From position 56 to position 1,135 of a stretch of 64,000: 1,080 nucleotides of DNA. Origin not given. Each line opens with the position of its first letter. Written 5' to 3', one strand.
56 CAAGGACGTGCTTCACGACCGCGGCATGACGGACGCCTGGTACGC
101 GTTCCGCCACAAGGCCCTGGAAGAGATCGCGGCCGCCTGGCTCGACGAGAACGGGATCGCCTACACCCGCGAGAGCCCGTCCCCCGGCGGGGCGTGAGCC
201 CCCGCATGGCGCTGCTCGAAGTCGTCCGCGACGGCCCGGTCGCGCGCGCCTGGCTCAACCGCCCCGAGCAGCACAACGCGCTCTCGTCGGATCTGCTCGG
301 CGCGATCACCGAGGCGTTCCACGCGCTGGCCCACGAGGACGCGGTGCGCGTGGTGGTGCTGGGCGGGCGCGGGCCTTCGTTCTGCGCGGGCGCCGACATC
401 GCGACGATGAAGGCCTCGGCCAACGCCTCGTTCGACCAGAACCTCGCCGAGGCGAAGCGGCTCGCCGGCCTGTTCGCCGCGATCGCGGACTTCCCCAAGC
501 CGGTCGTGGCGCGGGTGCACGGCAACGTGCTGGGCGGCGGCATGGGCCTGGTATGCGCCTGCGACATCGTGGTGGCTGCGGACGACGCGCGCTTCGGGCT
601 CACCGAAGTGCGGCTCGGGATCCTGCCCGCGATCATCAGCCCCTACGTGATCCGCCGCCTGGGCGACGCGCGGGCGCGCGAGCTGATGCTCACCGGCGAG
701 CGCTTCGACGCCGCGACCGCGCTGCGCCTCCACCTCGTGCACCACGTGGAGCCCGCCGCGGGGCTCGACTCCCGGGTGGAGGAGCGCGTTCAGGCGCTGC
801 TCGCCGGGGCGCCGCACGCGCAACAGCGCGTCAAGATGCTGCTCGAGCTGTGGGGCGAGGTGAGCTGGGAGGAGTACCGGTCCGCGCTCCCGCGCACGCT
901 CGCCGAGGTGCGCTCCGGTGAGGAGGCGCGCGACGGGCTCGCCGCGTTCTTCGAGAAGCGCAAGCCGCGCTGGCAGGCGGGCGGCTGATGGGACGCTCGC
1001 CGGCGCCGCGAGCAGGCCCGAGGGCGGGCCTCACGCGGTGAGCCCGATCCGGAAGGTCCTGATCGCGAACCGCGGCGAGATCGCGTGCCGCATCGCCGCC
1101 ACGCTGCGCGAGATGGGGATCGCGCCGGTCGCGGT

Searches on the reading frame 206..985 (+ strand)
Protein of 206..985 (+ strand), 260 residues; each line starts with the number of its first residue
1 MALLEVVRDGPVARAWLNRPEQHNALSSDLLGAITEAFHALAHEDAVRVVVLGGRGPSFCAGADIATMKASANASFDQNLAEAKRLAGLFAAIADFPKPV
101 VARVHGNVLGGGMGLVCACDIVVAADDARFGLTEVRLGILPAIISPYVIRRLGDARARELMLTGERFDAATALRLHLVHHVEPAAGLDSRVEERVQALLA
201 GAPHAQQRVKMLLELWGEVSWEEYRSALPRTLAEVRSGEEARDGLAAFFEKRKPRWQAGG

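Call 83: find_encoding_contigs(protein=window:206-985:+, flank=10000, max_places=1)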
Protein window:206-985:+ (260 aa): 2 contigs read that carry it; 1 place shown.
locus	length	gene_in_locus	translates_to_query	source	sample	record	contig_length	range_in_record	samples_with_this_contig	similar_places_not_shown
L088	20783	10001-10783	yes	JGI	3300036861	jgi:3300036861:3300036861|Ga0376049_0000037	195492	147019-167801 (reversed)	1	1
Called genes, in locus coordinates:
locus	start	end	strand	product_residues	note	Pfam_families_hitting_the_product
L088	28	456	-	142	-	-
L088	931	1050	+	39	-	-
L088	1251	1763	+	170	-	PF05163:DinB, PF12867:DinB_2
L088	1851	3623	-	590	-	PF05960:DUF885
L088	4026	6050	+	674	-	PF00930:DPPIV_N (faint), PF07676:PD40 (faint), PF25174:Beta-prop_THOC3 (faint), PF26550:Tricorn_2nd (weak), PF12894:ANAPC4_WD40 (faint), PF26549:Tricorn_N, PF02129:Peptidase_S15 (faint), PF00326:Peptidase_S9, +2 more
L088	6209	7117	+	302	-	PF01436:NHL (faint)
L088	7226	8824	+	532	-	PF03255:ACCA, PF01039:Carboxyl_trans, PF03255:ACCA (weak)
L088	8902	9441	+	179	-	PF13302:Acetyltransf_3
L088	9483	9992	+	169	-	PF03682:UPF0158 (weak)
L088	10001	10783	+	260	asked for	PF00378:ECH_1, PF16113:ECH_2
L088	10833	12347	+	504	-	PF00289:Biotin_carb_N, PF02222:ATP-grasp, PF02786:CPSase_L_D2, PF07478:Dala_Dala_lig_C, PF02785:Biotin_carb_C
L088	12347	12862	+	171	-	PF25917:BSH_RND (faint), PF25973:BSH_CzcB (faint), PF00364:Biotin_lipoyl, PF25919:BSH_CusB, PF25984:BSH_YknX (faint)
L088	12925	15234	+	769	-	PF13231:PMT_2 (weak)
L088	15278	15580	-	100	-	PF01527:HTH_Tnp_1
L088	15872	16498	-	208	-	-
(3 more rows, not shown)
